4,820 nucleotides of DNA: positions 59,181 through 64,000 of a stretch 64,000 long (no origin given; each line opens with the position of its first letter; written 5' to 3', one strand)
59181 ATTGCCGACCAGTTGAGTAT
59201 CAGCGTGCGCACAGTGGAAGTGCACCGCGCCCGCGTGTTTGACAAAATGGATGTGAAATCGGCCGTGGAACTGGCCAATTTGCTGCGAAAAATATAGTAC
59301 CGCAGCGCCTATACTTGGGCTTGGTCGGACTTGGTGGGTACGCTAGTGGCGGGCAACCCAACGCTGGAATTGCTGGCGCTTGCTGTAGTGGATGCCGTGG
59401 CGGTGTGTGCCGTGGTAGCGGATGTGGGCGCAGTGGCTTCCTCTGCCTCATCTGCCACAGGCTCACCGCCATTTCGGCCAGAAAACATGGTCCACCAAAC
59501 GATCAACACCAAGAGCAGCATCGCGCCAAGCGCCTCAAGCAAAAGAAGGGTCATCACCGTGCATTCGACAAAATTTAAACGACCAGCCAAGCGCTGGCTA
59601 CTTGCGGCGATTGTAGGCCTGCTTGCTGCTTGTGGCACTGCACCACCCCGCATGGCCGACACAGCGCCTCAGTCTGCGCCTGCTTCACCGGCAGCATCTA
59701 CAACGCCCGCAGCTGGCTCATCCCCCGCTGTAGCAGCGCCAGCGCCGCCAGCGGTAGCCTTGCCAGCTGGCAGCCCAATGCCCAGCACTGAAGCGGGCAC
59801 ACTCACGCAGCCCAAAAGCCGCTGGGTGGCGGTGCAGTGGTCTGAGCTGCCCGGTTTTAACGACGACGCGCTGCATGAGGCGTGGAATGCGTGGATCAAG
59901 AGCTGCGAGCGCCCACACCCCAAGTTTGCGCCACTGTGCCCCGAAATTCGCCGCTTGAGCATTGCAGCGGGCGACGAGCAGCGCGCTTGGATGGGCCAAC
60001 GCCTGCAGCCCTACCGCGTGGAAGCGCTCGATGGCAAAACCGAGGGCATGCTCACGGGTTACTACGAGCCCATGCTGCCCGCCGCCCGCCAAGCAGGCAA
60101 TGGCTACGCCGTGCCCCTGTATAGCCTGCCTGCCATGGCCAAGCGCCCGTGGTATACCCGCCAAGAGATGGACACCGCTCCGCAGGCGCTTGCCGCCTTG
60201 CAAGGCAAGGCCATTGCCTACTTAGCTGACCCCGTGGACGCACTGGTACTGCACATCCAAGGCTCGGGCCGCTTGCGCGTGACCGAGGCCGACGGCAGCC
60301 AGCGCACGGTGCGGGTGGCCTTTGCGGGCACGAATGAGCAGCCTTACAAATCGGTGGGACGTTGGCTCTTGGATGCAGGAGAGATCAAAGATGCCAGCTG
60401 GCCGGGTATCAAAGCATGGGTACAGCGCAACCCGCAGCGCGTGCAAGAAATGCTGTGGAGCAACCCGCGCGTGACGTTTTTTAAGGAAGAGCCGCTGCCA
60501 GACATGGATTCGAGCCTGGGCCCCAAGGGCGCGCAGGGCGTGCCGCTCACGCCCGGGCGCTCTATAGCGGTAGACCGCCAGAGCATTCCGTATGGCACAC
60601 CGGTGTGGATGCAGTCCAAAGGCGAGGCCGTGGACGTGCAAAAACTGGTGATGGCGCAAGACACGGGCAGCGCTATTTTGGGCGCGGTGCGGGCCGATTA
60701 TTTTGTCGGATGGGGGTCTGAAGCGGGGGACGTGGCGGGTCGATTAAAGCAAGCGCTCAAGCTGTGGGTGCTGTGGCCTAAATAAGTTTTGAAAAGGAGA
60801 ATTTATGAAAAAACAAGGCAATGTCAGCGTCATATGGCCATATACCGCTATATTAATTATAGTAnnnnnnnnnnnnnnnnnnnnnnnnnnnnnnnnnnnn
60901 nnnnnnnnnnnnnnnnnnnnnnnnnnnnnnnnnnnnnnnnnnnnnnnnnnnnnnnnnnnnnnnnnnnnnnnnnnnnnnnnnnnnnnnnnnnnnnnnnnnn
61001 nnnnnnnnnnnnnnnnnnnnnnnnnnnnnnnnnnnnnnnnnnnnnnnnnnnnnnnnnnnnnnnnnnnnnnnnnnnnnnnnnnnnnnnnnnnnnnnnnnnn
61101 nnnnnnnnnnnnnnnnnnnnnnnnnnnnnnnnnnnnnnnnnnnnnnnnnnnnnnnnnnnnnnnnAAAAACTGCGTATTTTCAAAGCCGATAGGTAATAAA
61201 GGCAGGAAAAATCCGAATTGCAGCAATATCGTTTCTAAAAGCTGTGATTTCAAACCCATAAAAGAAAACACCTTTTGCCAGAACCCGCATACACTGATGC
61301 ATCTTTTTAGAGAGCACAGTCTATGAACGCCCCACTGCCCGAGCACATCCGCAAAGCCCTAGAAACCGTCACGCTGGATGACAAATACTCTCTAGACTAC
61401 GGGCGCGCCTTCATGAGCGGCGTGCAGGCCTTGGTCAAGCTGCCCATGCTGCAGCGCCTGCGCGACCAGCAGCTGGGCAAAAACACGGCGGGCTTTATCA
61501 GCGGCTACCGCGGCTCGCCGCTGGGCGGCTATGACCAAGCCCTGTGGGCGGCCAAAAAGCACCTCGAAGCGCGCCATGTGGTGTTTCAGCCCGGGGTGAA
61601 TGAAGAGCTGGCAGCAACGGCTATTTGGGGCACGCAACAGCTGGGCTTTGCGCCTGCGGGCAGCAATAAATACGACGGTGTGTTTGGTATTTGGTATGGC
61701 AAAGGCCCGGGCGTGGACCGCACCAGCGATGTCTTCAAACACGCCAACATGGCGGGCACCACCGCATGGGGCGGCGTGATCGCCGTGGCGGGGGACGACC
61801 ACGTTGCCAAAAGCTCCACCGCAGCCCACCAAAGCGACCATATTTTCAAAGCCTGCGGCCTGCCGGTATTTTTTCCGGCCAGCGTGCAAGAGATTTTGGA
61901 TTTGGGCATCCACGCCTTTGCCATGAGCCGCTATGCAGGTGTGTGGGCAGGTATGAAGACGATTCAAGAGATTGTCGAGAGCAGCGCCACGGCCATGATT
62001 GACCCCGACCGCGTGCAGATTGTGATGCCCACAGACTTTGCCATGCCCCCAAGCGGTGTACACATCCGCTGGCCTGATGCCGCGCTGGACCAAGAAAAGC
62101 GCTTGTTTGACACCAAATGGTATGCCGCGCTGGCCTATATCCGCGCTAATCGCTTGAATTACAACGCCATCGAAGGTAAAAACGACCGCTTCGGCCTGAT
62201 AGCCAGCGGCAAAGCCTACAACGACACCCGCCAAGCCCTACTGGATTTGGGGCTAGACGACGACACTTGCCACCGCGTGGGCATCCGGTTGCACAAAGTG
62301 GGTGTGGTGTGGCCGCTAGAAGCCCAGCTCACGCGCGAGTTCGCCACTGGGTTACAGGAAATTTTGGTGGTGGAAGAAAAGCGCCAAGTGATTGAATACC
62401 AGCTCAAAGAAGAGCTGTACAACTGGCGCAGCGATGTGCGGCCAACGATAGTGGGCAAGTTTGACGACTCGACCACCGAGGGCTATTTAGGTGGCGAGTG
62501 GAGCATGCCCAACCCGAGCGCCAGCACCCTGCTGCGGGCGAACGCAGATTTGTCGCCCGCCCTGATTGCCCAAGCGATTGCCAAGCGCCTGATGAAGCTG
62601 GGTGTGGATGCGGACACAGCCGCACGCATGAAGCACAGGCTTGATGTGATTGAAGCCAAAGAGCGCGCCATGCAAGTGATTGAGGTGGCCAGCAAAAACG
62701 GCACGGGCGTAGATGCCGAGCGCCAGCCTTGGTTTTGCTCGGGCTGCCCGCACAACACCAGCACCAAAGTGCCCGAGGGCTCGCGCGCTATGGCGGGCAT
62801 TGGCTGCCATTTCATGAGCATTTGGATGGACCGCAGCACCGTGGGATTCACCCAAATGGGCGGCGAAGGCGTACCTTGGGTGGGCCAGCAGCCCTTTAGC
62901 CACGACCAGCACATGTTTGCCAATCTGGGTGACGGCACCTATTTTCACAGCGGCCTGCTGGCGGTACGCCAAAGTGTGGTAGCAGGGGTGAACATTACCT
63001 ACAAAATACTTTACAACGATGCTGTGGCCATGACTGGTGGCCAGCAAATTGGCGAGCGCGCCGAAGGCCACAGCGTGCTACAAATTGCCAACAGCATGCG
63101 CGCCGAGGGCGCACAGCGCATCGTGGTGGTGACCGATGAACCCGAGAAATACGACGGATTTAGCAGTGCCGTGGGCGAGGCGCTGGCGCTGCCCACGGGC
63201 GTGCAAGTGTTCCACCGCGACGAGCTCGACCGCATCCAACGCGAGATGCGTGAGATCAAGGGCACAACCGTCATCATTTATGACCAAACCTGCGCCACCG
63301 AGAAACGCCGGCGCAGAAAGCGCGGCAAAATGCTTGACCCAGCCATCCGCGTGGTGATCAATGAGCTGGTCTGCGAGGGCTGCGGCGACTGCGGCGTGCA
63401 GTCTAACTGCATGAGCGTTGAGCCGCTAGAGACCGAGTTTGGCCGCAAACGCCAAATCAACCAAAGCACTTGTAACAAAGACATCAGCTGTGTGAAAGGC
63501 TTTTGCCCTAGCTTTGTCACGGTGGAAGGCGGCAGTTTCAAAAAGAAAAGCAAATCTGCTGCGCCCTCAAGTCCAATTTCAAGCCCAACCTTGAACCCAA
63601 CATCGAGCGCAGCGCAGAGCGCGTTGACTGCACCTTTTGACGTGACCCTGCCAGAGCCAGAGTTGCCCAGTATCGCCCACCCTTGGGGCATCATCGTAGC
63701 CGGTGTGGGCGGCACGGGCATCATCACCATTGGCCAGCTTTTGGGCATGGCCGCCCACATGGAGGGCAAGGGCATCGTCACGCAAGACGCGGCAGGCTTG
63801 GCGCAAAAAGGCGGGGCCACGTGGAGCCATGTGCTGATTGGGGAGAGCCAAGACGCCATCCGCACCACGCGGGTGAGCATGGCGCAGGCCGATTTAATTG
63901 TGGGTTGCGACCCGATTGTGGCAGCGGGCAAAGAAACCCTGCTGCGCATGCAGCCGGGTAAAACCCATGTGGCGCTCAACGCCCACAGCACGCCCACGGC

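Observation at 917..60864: Dispersed ~45-70 bp repeat family (9 copies in 64 kb), mostly pointing into the start of the next gene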

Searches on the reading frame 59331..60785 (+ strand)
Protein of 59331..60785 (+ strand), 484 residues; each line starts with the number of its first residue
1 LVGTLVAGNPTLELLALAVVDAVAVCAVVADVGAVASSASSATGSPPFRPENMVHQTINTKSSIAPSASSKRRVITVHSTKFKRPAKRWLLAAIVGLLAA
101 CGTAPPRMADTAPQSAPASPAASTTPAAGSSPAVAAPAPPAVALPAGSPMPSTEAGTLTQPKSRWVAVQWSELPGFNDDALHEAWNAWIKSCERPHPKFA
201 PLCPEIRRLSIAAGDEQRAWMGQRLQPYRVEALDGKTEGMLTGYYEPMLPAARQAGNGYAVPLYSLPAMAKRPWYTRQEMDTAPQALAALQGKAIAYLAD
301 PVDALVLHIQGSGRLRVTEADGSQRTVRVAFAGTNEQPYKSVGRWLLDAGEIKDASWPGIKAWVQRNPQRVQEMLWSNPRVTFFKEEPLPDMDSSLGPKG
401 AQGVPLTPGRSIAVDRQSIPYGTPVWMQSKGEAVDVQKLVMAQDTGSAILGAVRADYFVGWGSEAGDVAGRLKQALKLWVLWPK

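Call 57: search_protein_families(library=pfam, proteins=[window:59331-60785:+], max_evalue=0.001)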
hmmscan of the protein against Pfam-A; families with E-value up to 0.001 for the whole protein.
window:59331-60785:+ (484 aa): 2 families
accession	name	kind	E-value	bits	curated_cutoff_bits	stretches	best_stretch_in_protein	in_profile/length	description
PF03562.22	MltA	-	2.6e-39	135.3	24.3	1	241-385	2-163/163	MltA specific insert domain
PF06725.17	3D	-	3.7e-21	75.6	23.8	1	410-481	1-71/72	3D domain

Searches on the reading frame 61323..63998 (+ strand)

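Call 57: search_protein_families(library=pfam, proteins=[window:61323-63998:+], max_evalue=0.001)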
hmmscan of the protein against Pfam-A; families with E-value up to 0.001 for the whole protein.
window:61323-63998:+ (892 aa): 2 families
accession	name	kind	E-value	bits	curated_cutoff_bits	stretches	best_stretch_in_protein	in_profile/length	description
PF01558.24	POR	-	3.7e-11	43.9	27.4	1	796-884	1-84/173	Pyruvate ferredoxin/flavodoxin oxidoreductase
PF02775.26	TPP_enzyme_C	-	6.4e-05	23.2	21.9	1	493-621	2-141/151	Thiamine pyrophosphate enzyme, C-terminal TPP binding domain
